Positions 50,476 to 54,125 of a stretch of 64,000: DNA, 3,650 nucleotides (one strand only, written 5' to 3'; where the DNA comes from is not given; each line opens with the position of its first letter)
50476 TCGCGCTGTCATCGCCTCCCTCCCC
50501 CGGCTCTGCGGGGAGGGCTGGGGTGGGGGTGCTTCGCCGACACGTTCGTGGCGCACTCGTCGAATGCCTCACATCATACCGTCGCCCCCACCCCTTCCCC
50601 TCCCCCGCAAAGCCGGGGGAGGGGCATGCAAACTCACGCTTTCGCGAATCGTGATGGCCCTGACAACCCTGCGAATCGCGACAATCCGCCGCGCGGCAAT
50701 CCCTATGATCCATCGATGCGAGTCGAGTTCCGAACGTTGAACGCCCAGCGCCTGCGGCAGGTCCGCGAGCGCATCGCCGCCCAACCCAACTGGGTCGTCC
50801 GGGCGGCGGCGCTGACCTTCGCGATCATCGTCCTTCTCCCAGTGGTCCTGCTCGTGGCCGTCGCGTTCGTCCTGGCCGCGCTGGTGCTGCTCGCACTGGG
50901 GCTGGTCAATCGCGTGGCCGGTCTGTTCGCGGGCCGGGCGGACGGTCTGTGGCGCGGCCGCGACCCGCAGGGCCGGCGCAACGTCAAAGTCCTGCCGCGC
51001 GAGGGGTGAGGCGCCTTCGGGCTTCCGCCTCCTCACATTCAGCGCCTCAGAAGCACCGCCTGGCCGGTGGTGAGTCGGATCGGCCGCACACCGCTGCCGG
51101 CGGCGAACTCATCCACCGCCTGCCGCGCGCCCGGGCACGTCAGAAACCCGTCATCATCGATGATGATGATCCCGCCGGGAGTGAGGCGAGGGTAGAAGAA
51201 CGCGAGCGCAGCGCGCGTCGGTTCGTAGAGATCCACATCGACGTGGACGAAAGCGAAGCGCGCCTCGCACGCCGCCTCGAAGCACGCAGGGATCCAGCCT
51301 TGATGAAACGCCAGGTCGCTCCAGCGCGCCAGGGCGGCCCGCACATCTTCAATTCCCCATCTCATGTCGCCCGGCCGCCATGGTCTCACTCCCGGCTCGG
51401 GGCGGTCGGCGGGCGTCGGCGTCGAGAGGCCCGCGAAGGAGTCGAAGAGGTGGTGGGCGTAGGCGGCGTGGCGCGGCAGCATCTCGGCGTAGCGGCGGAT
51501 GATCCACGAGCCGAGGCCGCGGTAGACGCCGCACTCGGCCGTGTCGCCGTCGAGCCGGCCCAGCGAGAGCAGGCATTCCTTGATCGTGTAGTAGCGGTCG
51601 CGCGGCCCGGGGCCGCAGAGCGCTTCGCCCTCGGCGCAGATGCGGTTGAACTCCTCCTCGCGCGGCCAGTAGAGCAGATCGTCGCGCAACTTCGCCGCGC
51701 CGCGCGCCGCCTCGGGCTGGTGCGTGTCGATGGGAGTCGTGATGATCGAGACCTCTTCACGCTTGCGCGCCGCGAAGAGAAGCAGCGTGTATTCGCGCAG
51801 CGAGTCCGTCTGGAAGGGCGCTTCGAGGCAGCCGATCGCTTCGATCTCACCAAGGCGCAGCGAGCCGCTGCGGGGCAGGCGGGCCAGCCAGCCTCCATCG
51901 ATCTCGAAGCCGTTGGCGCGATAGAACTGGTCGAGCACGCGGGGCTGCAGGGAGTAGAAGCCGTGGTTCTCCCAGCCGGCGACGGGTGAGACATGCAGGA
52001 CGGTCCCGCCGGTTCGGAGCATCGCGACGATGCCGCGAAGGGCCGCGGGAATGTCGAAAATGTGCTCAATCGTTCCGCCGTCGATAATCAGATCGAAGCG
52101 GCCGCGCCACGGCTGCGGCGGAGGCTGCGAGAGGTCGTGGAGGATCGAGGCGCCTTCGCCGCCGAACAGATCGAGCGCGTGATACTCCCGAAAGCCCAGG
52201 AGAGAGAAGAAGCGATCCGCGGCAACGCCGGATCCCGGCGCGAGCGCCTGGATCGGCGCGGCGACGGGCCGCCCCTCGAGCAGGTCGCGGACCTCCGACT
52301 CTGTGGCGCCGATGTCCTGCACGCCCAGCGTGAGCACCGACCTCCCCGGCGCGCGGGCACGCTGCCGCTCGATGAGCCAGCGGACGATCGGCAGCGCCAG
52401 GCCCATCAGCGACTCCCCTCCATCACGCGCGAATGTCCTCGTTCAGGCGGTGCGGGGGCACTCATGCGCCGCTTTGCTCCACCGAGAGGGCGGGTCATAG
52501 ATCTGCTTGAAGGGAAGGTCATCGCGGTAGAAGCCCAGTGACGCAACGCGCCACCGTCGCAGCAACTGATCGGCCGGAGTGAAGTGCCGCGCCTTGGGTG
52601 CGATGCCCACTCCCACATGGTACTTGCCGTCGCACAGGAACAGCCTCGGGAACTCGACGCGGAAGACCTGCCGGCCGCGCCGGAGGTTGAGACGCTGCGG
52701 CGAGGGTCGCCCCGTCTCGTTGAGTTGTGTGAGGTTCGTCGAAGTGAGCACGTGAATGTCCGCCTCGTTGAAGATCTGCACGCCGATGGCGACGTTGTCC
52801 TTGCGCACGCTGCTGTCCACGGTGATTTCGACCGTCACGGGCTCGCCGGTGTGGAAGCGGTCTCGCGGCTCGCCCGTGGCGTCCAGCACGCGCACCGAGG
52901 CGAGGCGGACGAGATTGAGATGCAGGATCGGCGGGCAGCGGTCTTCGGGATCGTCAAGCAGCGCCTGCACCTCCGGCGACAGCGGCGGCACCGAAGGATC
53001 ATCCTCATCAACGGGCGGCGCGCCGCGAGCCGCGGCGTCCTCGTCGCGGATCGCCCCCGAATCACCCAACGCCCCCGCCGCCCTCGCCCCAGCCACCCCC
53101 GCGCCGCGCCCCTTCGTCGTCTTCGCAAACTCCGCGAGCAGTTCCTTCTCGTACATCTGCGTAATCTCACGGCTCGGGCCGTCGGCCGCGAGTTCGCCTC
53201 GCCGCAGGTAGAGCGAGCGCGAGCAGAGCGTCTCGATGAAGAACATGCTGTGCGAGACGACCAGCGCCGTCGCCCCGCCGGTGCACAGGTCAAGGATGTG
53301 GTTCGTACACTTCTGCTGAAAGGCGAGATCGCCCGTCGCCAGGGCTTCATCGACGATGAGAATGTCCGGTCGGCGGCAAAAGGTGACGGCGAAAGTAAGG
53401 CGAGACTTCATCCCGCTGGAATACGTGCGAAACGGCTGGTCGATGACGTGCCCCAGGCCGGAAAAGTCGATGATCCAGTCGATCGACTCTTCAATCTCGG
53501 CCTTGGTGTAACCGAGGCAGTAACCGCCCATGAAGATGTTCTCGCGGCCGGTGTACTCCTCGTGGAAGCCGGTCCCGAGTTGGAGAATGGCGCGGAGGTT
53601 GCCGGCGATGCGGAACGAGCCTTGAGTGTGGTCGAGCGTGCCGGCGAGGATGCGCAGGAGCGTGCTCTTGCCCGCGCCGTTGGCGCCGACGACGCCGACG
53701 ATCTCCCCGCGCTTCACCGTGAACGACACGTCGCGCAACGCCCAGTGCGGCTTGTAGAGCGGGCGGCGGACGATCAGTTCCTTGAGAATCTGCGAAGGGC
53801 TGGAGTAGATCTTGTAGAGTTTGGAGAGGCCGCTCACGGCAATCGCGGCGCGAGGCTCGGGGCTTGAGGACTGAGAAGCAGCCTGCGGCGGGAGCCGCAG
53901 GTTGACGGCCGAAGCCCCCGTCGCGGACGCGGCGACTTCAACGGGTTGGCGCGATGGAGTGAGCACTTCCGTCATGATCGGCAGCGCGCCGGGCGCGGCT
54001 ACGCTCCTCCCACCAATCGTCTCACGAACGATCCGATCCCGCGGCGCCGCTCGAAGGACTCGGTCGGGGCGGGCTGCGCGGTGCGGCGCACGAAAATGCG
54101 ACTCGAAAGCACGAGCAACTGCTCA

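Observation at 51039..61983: Methylation-dominated glycan-type locus with seven methyltransferase-like domains, one GT4, a coiled-coil 'ruler' protein and a Wzt ATPase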

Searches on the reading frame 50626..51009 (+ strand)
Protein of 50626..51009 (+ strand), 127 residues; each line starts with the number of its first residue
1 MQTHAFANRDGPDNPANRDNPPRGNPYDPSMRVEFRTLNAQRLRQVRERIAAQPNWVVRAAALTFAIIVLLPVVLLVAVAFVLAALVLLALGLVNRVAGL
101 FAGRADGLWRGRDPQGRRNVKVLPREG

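Call 76: search_protein_families(library=pfam, proteins=[window:50626-51009:+], max_evalue=0.01)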
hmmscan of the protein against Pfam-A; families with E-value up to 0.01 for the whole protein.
window:50626-51009:+ (127 aa): 1 family
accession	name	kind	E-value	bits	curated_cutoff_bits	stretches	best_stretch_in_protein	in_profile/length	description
PF00487.30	FA_desaturase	-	0.0029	17.9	29.7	1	36-119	104-199/253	Fatty acid desaturase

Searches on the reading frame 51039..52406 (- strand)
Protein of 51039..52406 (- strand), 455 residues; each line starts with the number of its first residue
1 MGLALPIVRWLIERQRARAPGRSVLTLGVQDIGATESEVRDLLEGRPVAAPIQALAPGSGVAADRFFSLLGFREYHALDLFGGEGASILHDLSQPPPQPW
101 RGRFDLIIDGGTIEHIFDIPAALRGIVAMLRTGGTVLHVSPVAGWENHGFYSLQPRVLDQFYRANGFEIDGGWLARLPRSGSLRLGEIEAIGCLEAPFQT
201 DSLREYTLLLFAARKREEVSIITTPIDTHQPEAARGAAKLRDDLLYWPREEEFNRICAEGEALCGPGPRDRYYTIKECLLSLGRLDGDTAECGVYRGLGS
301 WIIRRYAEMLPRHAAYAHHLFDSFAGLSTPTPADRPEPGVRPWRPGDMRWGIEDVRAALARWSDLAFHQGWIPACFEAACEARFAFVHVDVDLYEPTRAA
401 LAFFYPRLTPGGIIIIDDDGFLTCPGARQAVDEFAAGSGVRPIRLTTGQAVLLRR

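Call 3: search_protein_families(library=pfam, proteins=[window:51039-52406:-], max_evalue=0.01)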
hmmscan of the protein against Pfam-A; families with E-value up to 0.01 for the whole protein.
window:51039-52406:- (455 aa): 4 families
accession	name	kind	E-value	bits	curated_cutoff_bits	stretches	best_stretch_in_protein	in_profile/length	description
PF05711.17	TylF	-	6.1e-18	65.4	23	1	284-441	90-249/264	Macrocin-O-methyltransferase (TylF)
PF13578.12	Methyltransf_24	-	3.6e-06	28.2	26.3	1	291-418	2-104/105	Methyltransferase domain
PF08242.18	Methyltransf_12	-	1.2e-05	26.3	30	1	93-135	59-97/98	Methyltransferase domain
PF13489.12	Methyltransf_23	-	0.0017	18.6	27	1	98-145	76-123/164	Methyltransferase domain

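Call 4: search_protein_families(library=ncbifam, proteins=[window:51039-52406:-], max_evalue=0.01)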
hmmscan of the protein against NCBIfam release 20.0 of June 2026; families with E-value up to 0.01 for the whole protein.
window:51039-52406:- (455 aa): 0 families

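Call 39: search_solved_structures(query=window:51039-52406:-, max_evalue=0.01)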
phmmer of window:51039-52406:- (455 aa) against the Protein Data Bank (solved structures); distinct sequences matched with E-value up to 0.01: 9.
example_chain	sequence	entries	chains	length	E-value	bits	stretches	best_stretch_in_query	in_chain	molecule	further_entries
5i10_A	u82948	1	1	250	6.4e-13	51.7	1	277-455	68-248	Probable O-methyltransferase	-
4cdz_A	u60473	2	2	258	2.6e-12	49.6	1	277-448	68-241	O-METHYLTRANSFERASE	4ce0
2wk1_A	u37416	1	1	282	2.4e-09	39.9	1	273-439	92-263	NOVP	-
4x7u_A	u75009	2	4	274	6.2e-09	38.5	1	275-441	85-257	Mycinamicin III 3''-O-methyltransferase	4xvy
4xvz_A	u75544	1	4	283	6.9e-09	38.4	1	275-441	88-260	Mycinamicin III 3''-O-methyltransferase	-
4x7v_A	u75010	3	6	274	6.9e-09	38.3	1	275-441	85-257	Mycinamicin III 3''-O-methyltransferase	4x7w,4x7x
4x7y_B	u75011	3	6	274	7e-09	38.3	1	275-441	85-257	Mycinamicin III 3''-O-methyltransferase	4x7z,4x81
4gf5_A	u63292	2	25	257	0.00029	23.1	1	382-449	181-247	CalS11 | TDP-rhamnose 3'-O-methyltransferase (CalS11)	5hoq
3tos_A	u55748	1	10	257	0.00029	23.1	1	382-449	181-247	CalS11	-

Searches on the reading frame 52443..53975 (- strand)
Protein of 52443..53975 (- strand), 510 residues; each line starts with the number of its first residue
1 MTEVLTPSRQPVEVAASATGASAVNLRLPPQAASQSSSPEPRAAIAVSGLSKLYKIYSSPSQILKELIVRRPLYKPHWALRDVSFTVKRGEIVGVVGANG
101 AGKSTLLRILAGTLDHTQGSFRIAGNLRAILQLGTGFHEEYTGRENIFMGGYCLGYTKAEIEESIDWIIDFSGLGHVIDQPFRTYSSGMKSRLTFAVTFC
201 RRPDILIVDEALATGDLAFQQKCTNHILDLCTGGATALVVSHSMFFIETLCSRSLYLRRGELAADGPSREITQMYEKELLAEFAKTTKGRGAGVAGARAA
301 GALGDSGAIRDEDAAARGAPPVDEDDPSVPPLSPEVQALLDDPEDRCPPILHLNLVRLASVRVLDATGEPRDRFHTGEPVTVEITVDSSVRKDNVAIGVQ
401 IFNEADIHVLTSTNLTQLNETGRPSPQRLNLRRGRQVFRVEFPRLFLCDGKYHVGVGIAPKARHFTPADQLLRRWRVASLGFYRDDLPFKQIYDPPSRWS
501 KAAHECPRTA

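Call 3: search_protein_families(library=pfam, proteins=[window:52443-53975:-], max_evalue=0.01)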
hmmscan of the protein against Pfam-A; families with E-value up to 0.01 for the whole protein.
window:52443-53975:- (510 aa): 3 families
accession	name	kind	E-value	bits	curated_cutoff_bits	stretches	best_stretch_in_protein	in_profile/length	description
PF00005.33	ABC_tran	-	1.5e-22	81.1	25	1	80-212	1-136/137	ABC transporter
PF14524.12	Wzt_C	-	2.7e-10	40.8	30.4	1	356-463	10-110/143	Wzt C-terminal domain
PF13304.12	AAA_21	-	5.6e-06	27.1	27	1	92-112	1-21/304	AAA domain, putative AbiEii toxin, Type IV TA system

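Call 4: search_protein_families(library=ncbifam, proteins=[window:52443-53975:-], max_evalue=0.01)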
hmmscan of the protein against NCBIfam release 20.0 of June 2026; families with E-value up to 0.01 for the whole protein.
window:52443-53975:- (510 aa): 185 families (the best 25 are shown)
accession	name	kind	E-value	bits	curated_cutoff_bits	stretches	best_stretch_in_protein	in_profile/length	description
NF010065.0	PRK13545.1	equivalog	2.5e-58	198.1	538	1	50-285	10-243/549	teichoic acids export protein ATP-binding subunit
NF010066.0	PRK13546.1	equivalog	7.9e-51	172.9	320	1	45-289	5-247/264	teichoic acids export ABC transporter ATP-binding subunit TagH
NF050108.1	galactan_ABC_ATP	equivalog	3.1e-47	160.8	400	1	79-277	44-242/244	galactan export ABC transporter ATP-binding subunit Wzt/RfbE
TIGR01188.1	drrA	subfamily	6.5e-32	111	312.45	1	75-281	4-221/302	daunorubicin resistance ABC transporter, ATP-binding protein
TIGR04521.1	ECF_ATPase_2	equivalog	2e-25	89.5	330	2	142-276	101-237/279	energy-coupling factor transporter ATPase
NF010068.0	PRK13548.1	equivalog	3e-24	85.5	261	1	80-272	21-231/261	heme ABC transporter ATP-binding protein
NF010059.0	PRK13536.1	equivalog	4.4e-23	81.6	549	1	66-270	45-260/342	nodulation factor ABC transporter ATP-binding protein NodI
TIGR01288.1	nodI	equivalog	6.2e-23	81.2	424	1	76-266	16-217/303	nodulation factor ABC transporter ATP-binding protein NodI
NF010060.0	PRK13537.1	equivalog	3.5e-22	78.7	521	1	74-271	25-233/314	nodulation factor ABC transporter ATP-binding protein NodI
NF000355.4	ribo_prot_ABC_F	equivalog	3.7e-21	75.5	380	1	79-262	17-192/499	ribosomal protection-like ABC-F family protein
TIGR03864.1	PQQ_ABC_ATP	hypoth_equivalog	1.3e-20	73.9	302.25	1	74-286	11-235/236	ABC transporter, ATP-binding subunit, PQQ-dependent alcohol dehydrogenase system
TIGR01166.1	cbiO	subfamily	1.4e-20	73.6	211.8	2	79-126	7-54/190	cobalt ABC transporter, ATP-binding protein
NF040873.1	AztA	equivalog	1.6e-20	73.5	220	1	74-244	2-179/191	zinc ABC transporter ATP-binding protein AztA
TIGR03873.1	F420-0_ABC_ATP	hypoth_equivalog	2.9e-20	72.6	372.4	2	78-126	15-63/256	putative F420-0 ABC transporter ATP-binding protein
TIGR03740.1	galliderm_ABC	subfamily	4.1e-20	72.4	309.75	1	74-263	10-203/223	lantibiotic protection ABC transporter ATP-binding subunit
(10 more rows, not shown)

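Call 12: find_encoding_contigs(protein=window:52443-53975:-, flank=10000, max_places=6)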
Protein window:52443-53975:- (510 aa): 13 contigs read that carry it; 6 places shown.
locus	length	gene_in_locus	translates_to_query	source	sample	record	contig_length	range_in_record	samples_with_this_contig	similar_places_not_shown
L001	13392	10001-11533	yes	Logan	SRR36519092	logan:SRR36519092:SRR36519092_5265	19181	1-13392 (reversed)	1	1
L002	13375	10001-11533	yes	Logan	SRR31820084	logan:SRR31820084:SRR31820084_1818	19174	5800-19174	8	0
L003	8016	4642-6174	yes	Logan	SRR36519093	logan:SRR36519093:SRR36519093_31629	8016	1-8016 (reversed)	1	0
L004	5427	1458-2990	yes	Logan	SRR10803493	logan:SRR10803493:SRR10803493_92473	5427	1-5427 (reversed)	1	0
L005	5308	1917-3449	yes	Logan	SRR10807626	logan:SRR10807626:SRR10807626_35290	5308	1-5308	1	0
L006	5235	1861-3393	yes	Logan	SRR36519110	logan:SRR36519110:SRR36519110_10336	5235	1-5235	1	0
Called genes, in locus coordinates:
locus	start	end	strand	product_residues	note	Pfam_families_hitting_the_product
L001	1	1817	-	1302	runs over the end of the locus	PF03928:HbpS-like (faint)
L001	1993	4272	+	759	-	PF01209:Ubie_methyltran (weak), PF08242:Methyltransf_12, PF13489:Methyltransf_23, PF08241:Methyltransf_11, PF13649:Methyltransf_25, PF13847:Methyltransf_31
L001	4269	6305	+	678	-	PF13439:Glyco_transf_4, PF00534:Glycos_transf_1, PF13692:Glyco_trans_1_4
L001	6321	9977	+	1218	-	PF08242:Methyltransf_12 (faint), PF13649:Methyltransf_25 (faint), PF13489:Methyltransf_23, PF08241:Methyltransf_11, PF13489:Methyltransf_23, PF08241:Methyltransf_11 (weak), PF13489:Methyltransf_23 (weak), PF08241:Methyltransf_11 (weak), +1 more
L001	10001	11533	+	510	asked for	PF00005:ABC_tran, PF13304:AAA_21 (faint), PF14524:Wzt_C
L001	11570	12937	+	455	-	PF08242:Methyltransf_12 (faint), PF05711:TylF, PF13578:Methyltransf_24 (weak)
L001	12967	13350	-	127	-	-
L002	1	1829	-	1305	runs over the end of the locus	PF03928:HbpS-like (faint)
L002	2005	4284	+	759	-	PF01209:Ubie_methyltran (weak), PF08242:Methyltransf_12, PF13489:Methyltransf_23, PF08241:Methyltransf_11, PF13649:Methyltransf_25, PF13847:Methyltransf_31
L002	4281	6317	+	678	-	PF13439:Glyco_transf_4, PF00534:Glycos_transf_1, PF13692:Glyco_trans_1_4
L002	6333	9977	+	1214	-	PF13489:Methyltransf_23, PF08241:Methyltransf_11, PF08242:Methyltransf_12 (weak), PF13489:Methyltransf_23, PF08241:Methyltransf_11 (weak), PF08242:Methyltransf_12 (weak), PF13489:Methyltransf_23 (weak), PF08241:Methyltransf_11 (weak), +2 more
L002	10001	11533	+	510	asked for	PF00005:ABC_tran, PF13304:AAA_21 (faint), PF14524:Wzt_C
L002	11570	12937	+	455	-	PF08242:Methyltransf_12 (faint), PF05711:TylF, PF13578:Methyltransf_24 (weak)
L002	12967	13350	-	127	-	-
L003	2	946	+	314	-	?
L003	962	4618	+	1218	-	PF08242:Methyltransf_12 (faint), PF13649:Methyltransf_25 (faint), PF13489:Methyltransf_23, PF08241:Methyltransf_11, PF13489:Methyltransf_23, PF08241:Methyltransf_11 (weak), PF13489:Methyltransf_23 (weak), PF08241:Methyltransf_11 (weak), +1 more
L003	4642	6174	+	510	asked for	PF00005:ABC_tran, PF13304:AAA_21 (faint), PF14524:Wzt_C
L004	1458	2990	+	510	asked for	PF00005:ABC_tran, PF13304:AAA_21 (faint), PF14524:Wzt_C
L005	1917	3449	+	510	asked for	PF00005:ABC_tran, PF13304:AAA_21 (faint), PF14524:Wzt_C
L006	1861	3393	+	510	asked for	PF00005:ABC_tran, PF13304:AAA_21 (faint), PF14524:Wzt_C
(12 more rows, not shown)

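Call 14: search_solved_structures(query=window:52443-53975:-, max_evalue=0.01)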
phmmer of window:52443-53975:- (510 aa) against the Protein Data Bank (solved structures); distinct sequences matched with E-value up to 0.01: 544 (the best 60 are shown).
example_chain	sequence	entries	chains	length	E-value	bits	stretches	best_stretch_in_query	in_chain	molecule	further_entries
8dku_A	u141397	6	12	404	1.7e-58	202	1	46-280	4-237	ABC transporter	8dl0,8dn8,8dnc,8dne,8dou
7k2t_A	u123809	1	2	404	4.4e-58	200.6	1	46-280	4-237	ABC transporter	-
6amx_A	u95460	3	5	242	6.1e-58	200.1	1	49-278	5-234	ABC transporter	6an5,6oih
6m96_A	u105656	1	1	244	1.1e-57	199.2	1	46-278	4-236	ABC transporter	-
6jbh_A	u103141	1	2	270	2.3e-53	185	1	44-281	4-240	TarH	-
7dd0_A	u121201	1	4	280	3.3e-45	158.1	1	46-276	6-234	Teichoic acids export ATP-binding protein TagH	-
9cfl_B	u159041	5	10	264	2e-43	152.2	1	45-289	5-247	Teichoic acids export ATP-binding protein TagH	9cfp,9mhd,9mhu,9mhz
9qhw_C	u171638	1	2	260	1.8e-40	142.5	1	79-278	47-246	ABC transporter ATP-binding protein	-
9qfx_C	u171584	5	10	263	1.8e-40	142.5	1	79-278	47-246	ABC transporter ATP-binding protein | Probable o-antigen/lipopolysaccharide transport ATP-binding protein ABC transporter RfbE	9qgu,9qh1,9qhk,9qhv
9qhx_C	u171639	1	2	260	4.6e-40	141.2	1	79-278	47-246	ABC transporter ATP-binding protein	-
9qhj_C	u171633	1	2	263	4.6e-40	141.1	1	79-278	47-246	Probable o-antigen/lipopolysaccharide transport ATP-binding protein ABC transporter RfbE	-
8s7v_K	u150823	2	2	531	3.6e-27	98.6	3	123-280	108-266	Glycine betaine/carnitine/choline transport ATP-binding protein OpuCA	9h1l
7lkp_A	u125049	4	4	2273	9.3e-27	97.3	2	85-267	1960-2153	Retinal-specific phospholipid-transporting ATPase ABCA4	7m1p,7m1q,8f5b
7e7i_A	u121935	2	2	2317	9.7e-27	97.2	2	85-267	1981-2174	Retinal-specific phospholipid-transporting ATPase ABCA4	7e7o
7lkz_A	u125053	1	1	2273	5.8e-26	94.6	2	85-267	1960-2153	Retinal-specific phospholipid-transporting ATPase ABCA4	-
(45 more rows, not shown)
